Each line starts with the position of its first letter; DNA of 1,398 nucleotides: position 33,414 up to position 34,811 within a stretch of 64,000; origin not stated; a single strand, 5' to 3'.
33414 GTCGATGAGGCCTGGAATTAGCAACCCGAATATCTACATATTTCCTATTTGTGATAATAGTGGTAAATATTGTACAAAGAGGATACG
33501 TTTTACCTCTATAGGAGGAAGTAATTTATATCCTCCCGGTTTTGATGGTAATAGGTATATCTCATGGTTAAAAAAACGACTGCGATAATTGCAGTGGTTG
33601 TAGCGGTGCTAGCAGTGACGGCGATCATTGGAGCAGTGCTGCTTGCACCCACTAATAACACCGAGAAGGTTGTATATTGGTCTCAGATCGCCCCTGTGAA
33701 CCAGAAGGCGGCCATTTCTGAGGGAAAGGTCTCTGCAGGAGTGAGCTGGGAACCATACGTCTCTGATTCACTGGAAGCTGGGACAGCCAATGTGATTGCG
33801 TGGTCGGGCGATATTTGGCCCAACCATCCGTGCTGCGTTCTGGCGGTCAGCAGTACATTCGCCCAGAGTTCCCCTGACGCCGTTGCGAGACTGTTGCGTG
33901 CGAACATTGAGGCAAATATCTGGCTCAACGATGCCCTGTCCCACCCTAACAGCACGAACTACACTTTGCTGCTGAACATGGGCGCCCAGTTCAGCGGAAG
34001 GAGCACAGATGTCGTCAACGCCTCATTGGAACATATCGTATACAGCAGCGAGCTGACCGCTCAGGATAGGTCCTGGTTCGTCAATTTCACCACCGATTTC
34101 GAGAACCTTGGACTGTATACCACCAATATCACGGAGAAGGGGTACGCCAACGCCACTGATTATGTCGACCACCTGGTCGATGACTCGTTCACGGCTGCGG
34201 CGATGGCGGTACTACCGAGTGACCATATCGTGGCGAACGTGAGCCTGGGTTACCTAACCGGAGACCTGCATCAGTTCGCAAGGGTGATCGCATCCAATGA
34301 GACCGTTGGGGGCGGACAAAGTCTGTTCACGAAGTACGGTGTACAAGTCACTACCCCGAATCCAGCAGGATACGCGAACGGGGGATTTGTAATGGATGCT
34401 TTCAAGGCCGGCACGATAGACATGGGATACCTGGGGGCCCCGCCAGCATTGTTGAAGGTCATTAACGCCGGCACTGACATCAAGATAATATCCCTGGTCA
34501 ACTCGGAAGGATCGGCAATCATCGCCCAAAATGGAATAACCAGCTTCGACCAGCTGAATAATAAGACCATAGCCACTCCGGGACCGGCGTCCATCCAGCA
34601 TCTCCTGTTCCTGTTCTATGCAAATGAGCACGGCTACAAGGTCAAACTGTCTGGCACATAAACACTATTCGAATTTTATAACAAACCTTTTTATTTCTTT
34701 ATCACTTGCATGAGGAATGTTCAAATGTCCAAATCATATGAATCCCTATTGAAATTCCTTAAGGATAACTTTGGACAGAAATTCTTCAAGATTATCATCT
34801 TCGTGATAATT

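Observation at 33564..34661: Circularly permuted SsuA/TauA-type substrate-binding protein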

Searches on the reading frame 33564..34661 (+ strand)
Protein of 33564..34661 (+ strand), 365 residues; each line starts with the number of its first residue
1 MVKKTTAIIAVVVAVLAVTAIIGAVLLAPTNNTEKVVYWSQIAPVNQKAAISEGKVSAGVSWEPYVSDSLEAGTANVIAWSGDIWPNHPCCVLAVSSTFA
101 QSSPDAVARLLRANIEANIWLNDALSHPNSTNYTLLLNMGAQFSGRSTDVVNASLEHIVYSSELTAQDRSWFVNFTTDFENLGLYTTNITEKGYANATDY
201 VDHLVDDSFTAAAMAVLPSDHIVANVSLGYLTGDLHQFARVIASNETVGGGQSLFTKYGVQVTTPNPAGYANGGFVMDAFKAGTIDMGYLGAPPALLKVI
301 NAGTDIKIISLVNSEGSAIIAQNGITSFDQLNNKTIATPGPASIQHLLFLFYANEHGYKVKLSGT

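Call 3: search_protein_families(library=pfam, proteins=[window:33564-34661:+], max_evalue=1)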
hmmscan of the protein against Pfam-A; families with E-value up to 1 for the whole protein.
window:33564-34661:+ (365 aa): 3 families
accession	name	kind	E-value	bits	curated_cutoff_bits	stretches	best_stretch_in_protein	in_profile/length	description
PF13379.11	NMT1_2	-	4.9e-22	79.4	24.7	2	32-124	149-241/252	NMT1-like family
PF12974.12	Phosphonate-bd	-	0.0039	17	27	1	276-348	42-121/242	ABC transporter, phosphonate, periplasmic substrate-binding protein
PF08999.15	SP_C-Propep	-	0.13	12.6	25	1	7-53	39-89/96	Surfactant protein C, N terminal propeptide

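Call 4: search_protein_families(library=ncbifam, proteins=[window:33564-34661:+], max_evalue=1)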
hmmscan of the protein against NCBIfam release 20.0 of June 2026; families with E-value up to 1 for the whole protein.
window:33564-34661:+ (365 aa): 6 families
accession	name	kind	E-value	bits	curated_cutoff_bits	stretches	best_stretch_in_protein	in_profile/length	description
TIGR01728.1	SsuA_fam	subfamily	1.4e-26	93.4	163.5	2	31-123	126-218/290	aliphatic sulfonate ABC transporter substrate-binding protein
NF040735.1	SBP_SaoX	equivalog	2.4e-08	33.5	300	2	226-357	5-123/330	ABC transporter substrate-binding subunit SaoX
TIGR01729.1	taurine_ABC_bnd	equivalog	1.6e-05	24.5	304.25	2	270-347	34-113/300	taurine ABC transporter substrate-binding protein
NF008588.0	PRK11553.1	subfamily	3.8e-05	22.8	299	1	42-157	163-268/319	aliphatic sulfonate ABC transporter substrate-binding protein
NF053514.2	JUQZ_fam_ocin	equivalog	0.11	12.8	40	0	7-83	4-60/107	BLB8/JUQZ-1 family protein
NF051431.1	Rv0361_Cterm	subfamily_domain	0.46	10.7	37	1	4-34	2-32/140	Rv0361 family membrane protein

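Call 5: search_solved_structures(query=window:33564-34661:+, max_evalue=10, show_alignments=5)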
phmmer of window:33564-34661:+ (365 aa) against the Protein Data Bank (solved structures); distinct sequences matched with E-value up to 10: 19.
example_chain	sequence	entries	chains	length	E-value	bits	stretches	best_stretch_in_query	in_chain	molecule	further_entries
3un6_A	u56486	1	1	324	0.00014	24.3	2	39-114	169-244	ABC transporter substrate-binding protein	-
2i48_A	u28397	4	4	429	0.0019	20.7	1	69-129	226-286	Bicarbonate transporter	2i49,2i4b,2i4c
2de3_A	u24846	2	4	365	0.0027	20.1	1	46-132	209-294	DIBENZOTHIOPHENE DESULFURIZATION ENZYME B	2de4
2de2_A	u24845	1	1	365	0.0027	20.1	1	46-132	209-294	DIBENZOTHIOPHENE DESULFURIZATION ENZYME B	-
9occ_A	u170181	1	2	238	0.03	16.7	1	108-191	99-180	Putative neck whiskers protein gp24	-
2x26_A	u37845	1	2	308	0.032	16.6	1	41-83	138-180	PERIPLASMIC ALIPHATIC SULPHONATES-BINDING PROTEIN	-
8wm7_C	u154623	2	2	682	0.049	16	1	34-124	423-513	Nitrate transport ATP-binding protein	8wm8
8w9m_C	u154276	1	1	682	0.049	16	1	34-124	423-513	Nitrate transport ATP-binding protein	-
2g29_A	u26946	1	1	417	0.066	15.6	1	51-130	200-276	Nitrate transport protein nrtA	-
3e4r_A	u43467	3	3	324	0.11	14.9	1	41-79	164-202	Nitrate transport protein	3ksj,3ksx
3vis_A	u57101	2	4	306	0.16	14.3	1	72-147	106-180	Esterase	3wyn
6aid_A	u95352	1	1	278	0.17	14.2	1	72-147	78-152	Esterase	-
2g7s_A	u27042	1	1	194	0.45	12.8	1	57-126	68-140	transcriptional regulator, TetR family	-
5lul_A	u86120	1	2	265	0.6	12.4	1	72-146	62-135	Cutinase 2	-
5luk_A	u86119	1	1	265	0.6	12.4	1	72-146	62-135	Cutinase 2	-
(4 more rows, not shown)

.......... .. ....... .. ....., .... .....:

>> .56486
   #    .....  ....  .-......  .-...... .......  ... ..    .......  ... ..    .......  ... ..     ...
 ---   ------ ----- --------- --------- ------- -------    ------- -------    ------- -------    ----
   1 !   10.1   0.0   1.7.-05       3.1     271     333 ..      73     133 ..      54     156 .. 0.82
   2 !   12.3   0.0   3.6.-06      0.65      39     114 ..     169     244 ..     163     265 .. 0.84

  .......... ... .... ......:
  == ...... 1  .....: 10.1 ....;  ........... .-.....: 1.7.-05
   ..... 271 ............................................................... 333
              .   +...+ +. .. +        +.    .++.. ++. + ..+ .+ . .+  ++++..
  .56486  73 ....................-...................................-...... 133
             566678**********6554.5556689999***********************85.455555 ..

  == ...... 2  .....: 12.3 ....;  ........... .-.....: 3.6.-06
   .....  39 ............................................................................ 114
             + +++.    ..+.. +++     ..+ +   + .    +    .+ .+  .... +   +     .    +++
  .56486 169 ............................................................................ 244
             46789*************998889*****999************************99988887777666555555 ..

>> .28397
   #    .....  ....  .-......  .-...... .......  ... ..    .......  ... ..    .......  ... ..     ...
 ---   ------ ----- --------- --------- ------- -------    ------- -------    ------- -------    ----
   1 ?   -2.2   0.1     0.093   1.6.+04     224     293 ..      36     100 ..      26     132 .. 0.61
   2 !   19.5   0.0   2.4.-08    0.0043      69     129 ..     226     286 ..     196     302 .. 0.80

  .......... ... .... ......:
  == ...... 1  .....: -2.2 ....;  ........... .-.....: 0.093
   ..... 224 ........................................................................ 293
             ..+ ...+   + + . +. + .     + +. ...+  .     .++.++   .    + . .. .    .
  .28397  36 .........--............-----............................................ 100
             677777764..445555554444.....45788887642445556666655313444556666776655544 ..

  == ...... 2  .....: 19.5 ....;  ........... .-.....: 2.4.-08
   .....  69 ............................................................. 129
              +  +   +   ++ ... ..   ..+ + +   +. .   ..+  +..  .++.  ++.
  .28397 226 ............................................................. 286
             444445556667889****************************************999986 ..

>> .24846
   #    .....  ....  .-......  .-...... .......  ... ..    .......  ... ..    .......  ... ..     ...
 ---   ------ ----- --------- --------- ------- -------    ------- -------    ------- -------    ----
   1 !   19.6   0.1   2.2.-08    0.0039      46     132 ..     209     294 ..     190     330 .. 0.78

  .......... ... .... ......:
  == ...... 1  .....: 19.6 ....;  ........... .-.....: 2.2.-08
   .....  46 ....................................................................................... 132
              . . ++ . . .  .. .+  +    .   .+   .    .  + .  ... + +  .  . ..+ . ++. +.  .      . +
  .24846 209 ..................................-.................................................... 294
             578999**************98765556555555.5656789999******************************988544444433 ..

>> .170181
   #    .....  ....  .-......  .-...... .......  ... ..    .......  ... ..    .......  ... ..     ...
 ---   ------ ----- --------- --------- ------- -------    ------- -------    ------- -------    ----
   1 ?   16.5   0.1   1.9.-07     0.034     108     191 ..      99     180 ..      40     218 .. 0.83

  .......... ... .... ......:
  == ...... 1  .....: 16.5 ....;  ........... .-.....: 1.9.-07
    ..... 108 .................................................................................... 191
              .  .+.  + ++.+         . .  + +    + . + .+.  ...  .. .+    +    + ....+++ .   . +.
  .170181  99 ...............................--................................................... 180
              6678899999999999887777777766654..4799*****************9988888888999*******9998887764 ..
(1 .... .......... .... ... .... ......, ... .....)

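Call 9: find_homologous_proteins(query=window:33564-34661:+, max_evalue=0.001)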
Query window:33564-34661:+ (365 aa): 332 proteins with E <= 0.001 among 8000 candidates; the best 120 are listed.
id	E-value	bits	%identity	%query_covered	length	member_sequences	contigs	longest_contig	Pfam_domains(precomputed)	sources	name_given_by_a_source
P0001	1.3e-236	802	100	100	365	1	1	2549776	PF13379.12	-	-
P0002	5.6e-209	711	88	100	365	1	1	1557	PF13379.12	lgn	-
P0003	2.5e-205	699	87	100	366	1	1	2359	PF13379.12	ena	-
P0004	7.7e-200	681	85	100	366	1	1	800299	PF13379.12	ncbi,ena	-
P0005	2.0e-159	548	66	94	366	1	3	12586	PF13379.12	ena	-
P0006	5.6e-156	537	67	100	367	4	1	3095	PF13379.12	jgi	jgi:ABC-type nitrate/sulfonate/bicarbonate transport system substrate-binding protein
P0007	2.6e-152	525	63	100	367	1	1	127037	PF13379.12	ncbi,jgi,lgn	ncbi:MAG TPA: ABC transporter substrate-binding protein [Methanomassiliicoccales archaeon]|jgi:ABC-t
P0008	3.2e-151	521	63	94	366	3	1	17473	PF13379.12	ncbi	ncbi:MAG: ABC transporter substrate-binding protein [Methanomassiliicoccales archaeon]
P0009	5.4e-151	521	63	100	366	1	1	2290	PF13379.12,PF09084.17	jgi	-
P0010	6.5e-149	514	63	100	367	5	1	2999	PF13379.12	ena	-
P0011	7.7e-146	504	62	91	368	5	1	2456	PF13379.12,PF09084.17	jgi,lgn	jgi:NitT/TauT family transport system substrate-binding protein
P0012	1.2e-145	503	60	92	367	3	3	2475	PF13379.12,PF09084.17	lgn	-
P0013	1.8e-145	503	62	100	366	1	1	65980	PF13379.12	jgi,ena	jgi:NitT/TauT family transport system substrate-binding protein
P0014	1.9e-132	460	61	91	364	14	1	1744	PF13379.12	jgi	-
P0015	4.3e-131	455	58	93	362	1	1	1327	PF13379.12,PF09084.17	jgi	jgi:NitT/TauT family transport system substrate-binding protein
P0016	2.3e-130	453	58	92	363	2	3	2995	PF13379.12,PF09084.17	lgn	-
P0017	4.5e-130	452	57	100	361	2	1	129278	PF13379.12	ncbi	ncbi:MAG: ABC transporter substrate-binding protein [Methanomassiliicoccales archaeon]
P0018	5.0e-130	452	59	93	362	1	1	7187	PF13379.12,PF09084.17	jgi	jgi:NitT/TauT family transport system substrate-binding protein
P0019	7.0e-130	451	60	91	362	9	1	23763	PF13379.12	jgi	-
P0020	4.5e-128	445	59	91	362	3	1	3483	PF13379.12,PF09084.17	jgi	jgi:NitT/TauT family transport system substrate-binding protein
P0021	2.9e-127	443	56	93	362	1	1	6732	PF13379.12,PF09084.17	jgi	jgi:NitT/TauT family transport system substrate-binding protein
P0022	6.9e-126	438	56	92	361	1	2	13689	PF13379.12,PF09084.17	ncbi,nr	ncbi:MAG: ABC transporter substrate-binding protein [Methanomassiliicoccales archaeon]|nr:ABC transp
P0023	7.3e-126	438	55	100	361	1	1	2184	PF13379.12,PF09084.17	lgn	-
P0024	1.2e-125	437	55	100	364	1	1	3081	PF13379.12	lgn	-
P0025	1.5e-125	437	57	90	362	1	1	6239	PF13379.12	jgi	jgi:NitT/TauT family transport system substrate-binding protein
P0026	1.9e-125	437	57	91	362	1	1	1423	PF13379.12,PF09084.17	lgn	-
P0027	4.6e-125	435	56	92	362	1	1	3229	PF13379.12,PF09084.17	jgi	jgi:NitT/TauT family transport system substrate-binding protein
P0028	7.7e-125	435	57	96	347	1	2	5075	PF13379.12,PF09084.17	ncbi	-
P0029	1.0e-124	434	58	90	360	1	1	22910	PF13379.12,PF09084.17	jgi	jgi:NitT/TauT family transport system substrate-binding protein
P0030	1.1e-124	434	57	99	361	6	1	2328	PF13379.12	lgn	-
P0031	1.1e-123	431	57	94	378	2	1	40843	PF13379.12,PF04069.18,PF09084.17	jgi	jgi:NitT/TauT family transport system substrate-binding protein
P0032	1.3e-123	431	59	91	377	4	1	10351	PF13379.12,PF09084.17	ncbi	-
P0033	3.1e-123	429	58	91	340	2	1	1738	PF13379.12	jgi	-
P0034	7.6e-123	428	55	90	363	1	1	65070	PF13379.12,PF09084.17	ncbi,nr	ncbi:MAG: ABC transporter substrate-binding protein [Methanomassiliicoccales archaeon]|nr:ABC transp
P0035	1.0e-120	421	55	91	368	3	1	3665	PF13379.12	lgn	-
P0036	8.6e-120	418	56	93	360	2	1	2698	PF13379.12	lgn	-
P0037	1.8e-119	417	56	90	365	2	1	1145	PF13379.12,PF09084.17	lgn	-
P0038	2.5e-119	417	55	93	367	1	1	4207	PF13379.12,PF09084.17,PF12974.13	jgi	jgi:NitT/TauT family transport system substrate-binding protein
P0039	6.2e-119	415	56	92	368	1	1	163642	PF13379.12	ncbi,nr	ncbi:MAG: alkanesulfonate transporter substrate-binding subunit [Methanomassiliicoccales archaeon Pt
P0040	2.3e-118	413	52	99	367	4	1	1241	PF13379.12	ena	-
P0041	5.6e-118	412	53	99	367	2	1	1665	PF13379.12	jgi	jgi:NitT/TauT family transport system substrate-binding protein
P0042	3.2e-117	410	55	92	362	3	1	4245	PF13379.12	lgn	-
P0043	1.3e-116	408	51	100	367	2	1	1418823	PF13379.12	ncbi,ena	-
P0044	2.1e-116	407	52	98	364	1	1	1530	PF13379.12,PF09084.17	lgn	-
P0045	2.1e-116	407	53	92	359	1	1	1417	PF13379.12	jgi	jgi:NitT/TauT family transport system substrate-binding protein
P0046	3.3e-116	406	54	92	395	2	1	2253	PF13379.12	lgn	-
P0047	8.3e-116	405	53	92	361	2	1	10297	PF13379.12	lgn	-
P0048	1.3e-115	404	55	92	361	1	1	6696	PF13379.12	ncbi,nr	ncbi:MAG: ABC transporter substrate-binding protein [Methanomassiliicoccales archaeon]|nr:ABC transp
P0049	2.5e-115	403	51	99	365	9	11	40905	PF13379.12,PF12974.13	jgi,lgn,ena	jgi:NitT/TauT family transport system substrate-binding protein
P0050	7.2e-115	402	49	100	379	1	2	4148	PF13379.12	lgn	-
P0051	2.3e-114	400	53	92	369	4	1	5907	PF13379.12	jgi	jgi:NitT/TauT family transport system substrate-binding protein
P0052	3.1e-114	400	51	99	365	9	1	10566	PF13379.12,PF12974.13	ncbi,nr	ncbi:MAG: ABC transporter substrate-binding protein [Methanomassiliicoccales archaeon]|nr:ABC transp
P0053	1.0e-113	398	52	100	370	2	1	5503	PF13379.12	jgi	jgi:NitT/TauT family transport system substrate-binding protein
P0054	2.6e-113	397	53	91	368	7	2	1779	PF13379.12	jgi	jgi:NitT/TauT family transport system substrate-binding protein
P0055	3.1e-113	397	51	99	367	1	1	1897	PF13379.12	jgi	-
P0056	5.2e-113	396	53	100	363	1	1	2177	PF13379.12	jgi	jgi:NitT/TauT family transport system substrate-binding protein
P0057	4.6e-112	393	53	93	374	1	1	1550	PF13379.12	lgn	-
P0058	9.7e-112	392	52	92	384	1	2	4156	PF13379.12,PF09084.17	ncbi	-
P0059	1.8e-111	391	52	92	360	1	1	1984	PF13379.12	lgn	-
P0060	2.5e-111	390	57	90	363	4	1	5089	PF13379.12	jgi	jgi:NitT/TauT family transport system substrate-binding protein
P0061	6.8e-111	389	53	93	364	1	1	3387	PF13379.12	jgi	jgi:hypothetical protein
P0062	6.9e-111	389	50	92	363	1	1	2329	PF13379.12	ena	-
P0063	3.5e-110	386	56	90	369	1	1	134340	PF13379.12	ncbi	-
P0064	5.4e-110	386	52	92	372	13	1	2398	PF13379.12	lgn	-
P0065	5.6e-110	386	52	99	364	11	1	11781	PF13379.12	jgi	-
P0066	7.4e-110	385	51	100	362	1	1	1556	PF13379.12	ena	-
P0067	1.3e-109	385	52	93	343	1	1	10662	PF13379.12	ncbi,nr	ncbi:MAG: ABC transporter substrate-binding protein [Methanomassiliicoccales archaeon]|nr:ABC transp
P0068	1.8e-109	384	55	92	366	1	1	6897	PF13379.12,PF12974.13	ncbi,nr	ncbi:MAG: ABC transporter substrate-binding protein [Methanomassiliicoccales archaeon]|nr:ABC transp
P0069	2.3e-109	384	50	99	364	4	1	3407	PF13379.12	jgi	-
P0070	4.6e-109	383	53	91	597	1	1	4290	PF13379.12,PF09084.17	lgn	-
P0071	5.9e-109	382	52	93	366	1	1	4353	PF13379.12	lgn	-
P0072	2.1e-108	381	53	92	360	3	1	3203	PF13379.12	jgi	jgi:NitT/TauT family transport system substrate-binding protein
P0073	5.1e-108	379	47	100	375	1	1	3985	PF13379.12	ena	-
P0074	5.2e-108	379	50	100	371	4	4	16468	PF13379.12,PF09084.17,PF12974.13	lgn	-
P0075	8.9e-108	379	48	93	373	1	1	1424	PF13379.12,PF09084.17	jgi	-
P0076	1.1e-107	378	51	95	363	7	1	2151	PF13379.12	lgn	-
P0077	1.7e-107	378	54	93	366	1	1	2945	PF13379.12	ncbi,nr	ncbi:MAG: ABC transporter substrate-binding protein [Methanomassiliicoccales archaeon]|nr:ABC transp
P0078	1.0e-106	375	51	91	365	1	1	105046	PF13379.12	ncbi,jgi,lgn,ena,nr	ncbi:MAG TPA: ABC transporter substrate-binding protein [Methanomassiliicoccales archaeon]|nr:ABC tr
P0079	1.1e-106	375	53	89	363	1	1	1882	PF13379.12,PF09084.17,PF12974.13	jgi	jgi:NitT/TauT family transport system substrate-binding protein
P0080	1.2e-106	375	49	93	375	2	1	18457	PF13379.12,PF09084.17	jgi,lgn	-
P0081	1.8e-106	374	50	91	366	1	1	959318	PF13379.12,PF09084.17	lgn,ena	-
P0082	2.6e-106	374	51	92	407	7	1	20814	PF13379.12,PF09084.17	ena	-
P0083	2.9e-106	374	50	93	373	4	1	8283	PF13379.12,PF09084.17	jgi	jgi:NitT/TauT family transport system substrate-binding protein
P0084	1.8e-105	371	50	92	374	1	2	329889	PF13379.12,PF09084.17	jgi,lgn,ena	-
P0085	2.8e-105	370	49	93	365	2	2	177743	PF13379.12,PF09084.17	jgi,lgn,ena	jgi:ABC-type nitrate/sulfonate/bicarbonate transport system substrate-binding protein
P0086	1.8e-104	368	52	90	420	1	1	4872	PF13379.12,PF09084.17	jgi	jgi:NitT/TauT family transport system substrate-binding protein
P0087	1.8e-104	368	49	91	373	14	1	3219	PF13379.12,PF09084.17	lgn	-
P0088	2.1e-104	367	50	92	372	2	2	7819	PF13379.12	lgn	-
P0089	2.2e-104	367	48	100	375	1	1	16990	PF13379.12,PF09084.17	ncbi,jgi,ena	-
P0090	1.3e-103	365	49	93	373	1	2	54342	PF13379.12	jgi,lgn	-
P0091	2.7e-103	364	49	92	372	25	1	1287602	PF13379.12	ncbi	ncbi:MAG: ABC transporter substrate-binding protein [Methanomassiliicoccales archaeon]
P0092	3.5e-103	363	49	99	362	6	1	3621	PF13379.12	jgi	jgi:NitT/TauT family transport system substrate-binding protein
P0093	5.0e-103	363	49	92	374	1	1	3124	PF13379.12,PF09084.17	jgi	jgi:NitT/TauT family transport system substrate-binding protein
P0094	1.9e-102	361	48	100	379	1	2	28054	PF13379.12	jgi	jgi:NitT/TauT family transport system substrate-binding protein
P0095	1.9e-102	361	48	95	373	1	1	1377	PF13379.12,PF09084.17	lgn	-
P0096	8.5e-102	359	48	92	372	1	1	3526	PF13379.12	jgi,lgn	-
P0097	1.5e-101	358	49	91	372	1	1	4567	PF13379.12,PF09084.17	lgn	-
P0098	3.2e-101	357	49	89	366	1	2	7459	PF13379.12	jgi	jgi:NitT/TauT family transport system substrate-binding protein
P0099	1.6e-100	355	48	92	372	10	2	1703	PF13379.12,PF09084.17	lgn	-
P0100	2.7e-100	354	48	96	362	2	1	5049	PF13379.12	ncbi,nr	ncbi:MAG: ABC transporter substrate-binding protein, partial [Methanomassiliicoccales archaeon]|nr:A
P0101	3.4e-100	354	47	93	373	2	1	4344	PF13379.12,PF09084.17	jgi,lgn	jgi:NitT/TauT family transport system substrate-binding protein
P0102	6.1e-99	349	47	92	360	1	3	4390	PF13379.12,PF09084.17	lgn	-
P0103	1.1e-98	349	50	92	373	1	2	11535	PF13379.12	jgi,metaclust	metaclust:\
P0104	2.7e-98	347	47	96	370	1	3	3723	PF13379.12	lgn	-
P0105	2.8e-98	347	45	93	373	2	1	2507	PF13379.12,PF09084.17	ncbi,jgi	jgi:NitT/TauT family transport system substrate-binding protein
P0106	8.1e-98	346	47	92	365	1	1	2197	PF13379.12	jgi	jgi:NitT/TauT family transport system substrate-binding protein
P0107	1.6e-97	345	49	92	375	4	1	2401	PF13379.12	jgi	-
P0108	2.4e-96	341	48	91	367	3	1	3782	PF13379.12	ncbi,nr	ncbi:MAG: ABC transporter substrate-binding protein [Methanomassiliicoccales archaeon]|nr:ABC transp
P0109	3.8e-96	340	48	90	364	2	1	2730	PF13379.12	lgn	-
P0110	5.2e-96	340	47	53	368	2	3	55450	PF13379.12,PF09084.17,PF12974.13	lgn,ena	-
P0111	5.6e-96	340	47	53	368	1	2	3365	PF13379.12,PF04069.18,PF09084.17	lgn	-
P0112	6.6e-96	340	46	97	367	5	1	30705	PF13379.12,PF09084.17,PF12974.13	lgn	-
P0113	1.2e-95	339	47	90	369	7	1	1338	PF13379.12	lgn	-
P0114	1.6e-95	338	45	98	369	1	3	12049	PF13379.12,PF09084.17,PF12974.13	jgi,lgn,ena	-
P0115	4.5e-95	337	47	90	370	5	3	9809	PF13379.12,PF09084.17,PF12974.13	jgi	jgi:NitT/TauT family transport system substrate-binding protein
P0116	5.1e-95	337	46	92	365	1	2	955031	PF13379.12,PF09084.17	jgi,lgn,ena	-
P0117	6.6e-95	336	46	97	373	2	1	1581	PF13379.12,PF09084.17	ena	-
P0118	7.3e-95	336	46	92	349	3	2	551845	PF13379.12,PF09084.17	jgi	jgi:NitT/TauT family transport system substrate-binding protein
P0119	7.5e-95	336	45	100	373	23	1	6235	PF13379.12,PF09084.17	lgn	-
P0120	1.1e-94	336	47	93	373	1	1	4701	PF13379.12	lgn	-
